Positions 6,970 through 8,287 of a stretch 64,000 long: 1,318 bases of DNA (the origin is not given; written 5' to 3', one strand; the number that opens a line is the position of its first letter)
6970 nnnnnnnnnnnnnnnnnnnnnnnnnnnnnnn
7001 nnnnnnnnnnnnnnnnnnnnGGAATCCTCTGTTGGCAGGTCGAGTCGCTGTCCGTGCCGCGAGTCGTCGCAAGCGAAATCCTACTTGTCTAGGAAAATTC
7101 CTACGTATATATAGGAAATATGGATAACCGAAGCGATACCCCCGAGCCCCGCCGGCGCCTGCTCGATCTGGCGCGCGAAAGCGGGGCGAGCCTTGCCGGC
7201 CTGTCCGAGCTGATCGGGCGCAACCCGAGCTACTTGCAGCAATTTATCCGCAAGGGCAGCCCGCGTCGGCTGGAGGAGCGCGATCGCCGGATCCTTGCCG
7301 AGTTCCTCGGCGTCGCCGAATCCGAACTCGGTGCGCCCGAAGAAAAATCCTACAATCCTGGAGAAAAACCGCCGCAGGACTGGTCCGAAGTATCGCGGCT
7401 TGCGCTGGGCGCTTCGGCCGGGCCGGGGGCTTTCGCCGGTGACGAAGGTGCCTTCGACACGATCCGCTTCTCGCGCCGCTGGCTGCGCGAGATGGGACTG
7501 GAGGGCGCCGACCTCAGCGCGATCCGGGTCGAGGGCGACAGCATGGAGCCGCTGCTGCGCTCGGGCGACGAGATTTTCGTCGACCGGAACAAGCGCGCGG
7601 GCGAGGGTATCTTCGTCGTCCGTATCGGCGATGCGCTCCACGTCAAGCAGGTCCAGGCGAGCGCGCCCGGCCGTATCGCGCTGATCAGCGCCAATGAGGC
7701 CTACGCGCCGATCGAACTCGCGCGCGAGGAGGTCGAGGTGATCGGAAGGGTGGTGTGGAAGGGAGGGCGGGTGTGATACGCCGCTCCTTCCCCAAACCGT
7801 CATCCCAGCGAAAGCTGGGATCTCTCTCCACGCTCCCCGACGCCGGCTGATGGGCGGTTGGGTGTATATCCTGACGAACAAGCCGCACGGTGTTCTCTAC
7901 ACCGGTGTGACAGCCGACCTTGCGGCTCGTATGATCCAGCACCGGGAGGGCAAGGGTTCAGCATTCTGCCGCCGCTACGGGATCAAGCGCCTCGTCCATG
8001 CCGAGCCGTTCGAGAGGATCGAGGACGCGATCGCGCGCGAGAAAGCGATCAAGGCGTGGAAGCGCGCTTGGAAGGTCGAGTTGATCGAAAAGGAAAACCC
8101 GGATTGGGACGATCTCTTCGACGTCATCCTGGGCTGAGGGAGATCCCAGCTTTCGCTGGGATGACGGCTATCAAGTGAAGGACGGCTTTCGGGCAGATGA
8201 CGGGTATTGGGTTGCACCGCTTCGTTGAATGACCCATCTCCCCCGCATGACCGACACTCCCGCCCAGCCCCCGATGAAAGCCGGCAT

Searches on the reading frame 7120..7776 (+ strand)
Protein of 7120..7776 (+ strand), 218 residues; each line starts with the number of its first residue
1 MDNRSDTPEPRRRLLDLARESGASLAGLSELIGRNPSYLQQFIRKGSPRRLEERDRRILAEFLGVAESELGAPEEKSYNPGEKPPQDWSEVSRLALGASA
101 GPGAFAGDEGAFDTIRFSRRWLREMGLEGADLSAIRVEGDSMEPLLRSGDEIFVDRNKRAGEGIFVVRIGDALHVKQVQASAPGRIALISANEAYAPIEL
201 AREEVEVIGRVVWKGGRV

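Call 4: search_protein_families(library=pfam, proteins=[window:7120-7776:+], max_evalue=0.01)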
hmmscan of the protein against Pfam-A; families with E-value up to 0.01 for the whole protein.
window:7120-7776:+ (218 aa): 1 family
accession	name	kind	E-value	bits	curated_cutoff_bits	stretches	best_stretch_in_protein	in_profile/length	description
PF00717.28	Peptidase_S24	-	5e-21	75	23.3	1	98-212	6-116/116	Peptidase S24-like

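Call 23: search_protein_families(library=ncbifam, proteins=[window:7120-7776:+], max_evalue=0.01)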
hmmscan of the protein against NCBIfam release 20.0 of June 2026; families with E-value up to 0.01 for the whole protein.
window:7120-7776:+ (218 aa): 5 families
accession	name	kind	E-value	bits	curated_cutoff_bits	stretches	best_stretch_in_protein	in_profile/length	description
NF007621.2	PRK10276.1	subfamily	3.6e-09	36.7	110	1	135-212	32-111/115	translesion error-prone DNA polymerase V autoproteolytic subunit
NF048000.1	ECH1013_TF_S24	equivalog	5.7e-07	29.6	300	1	130-214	111-200/204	ECH_1013 family putative transcriptional regulator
TIGR00498.1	lexA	equivalog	1.6e-06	27.8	110.95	1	132-212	115-196/203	transcriptional repressor LexA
TIGR02754.1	sod_Ni_protease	equivalog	0.0041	17.6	63.25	1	136-167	2-37/90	nickel-type superoxide dismutase maturation protease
TIGR02227.1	sigpep_I_bact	equivalog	0.0053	16.6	47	1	133-160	21-48/162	signal peptidase I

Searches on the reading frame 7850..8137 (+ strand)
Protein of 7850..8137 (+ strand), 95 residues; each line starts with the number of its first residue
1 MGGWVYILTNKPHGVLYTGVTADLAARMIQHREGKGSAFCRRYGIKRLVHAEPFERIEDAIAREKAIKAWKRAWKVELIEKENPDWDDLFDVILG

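Call 74: search_protein_families(library=pfam, proteins=[window:7850-8137:+], max_evalue=0.01)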
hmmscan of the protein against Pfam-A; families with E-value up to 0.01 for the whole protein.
window:7850-8137:+ (95 aa): 1 family
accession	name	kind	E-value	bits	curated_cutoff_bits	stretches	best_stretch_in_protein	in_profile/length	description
PF01541.30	GIY-YIG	-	7.6e-13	49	22.6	1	3-75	2-76/78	GIY-YIG catalytic domain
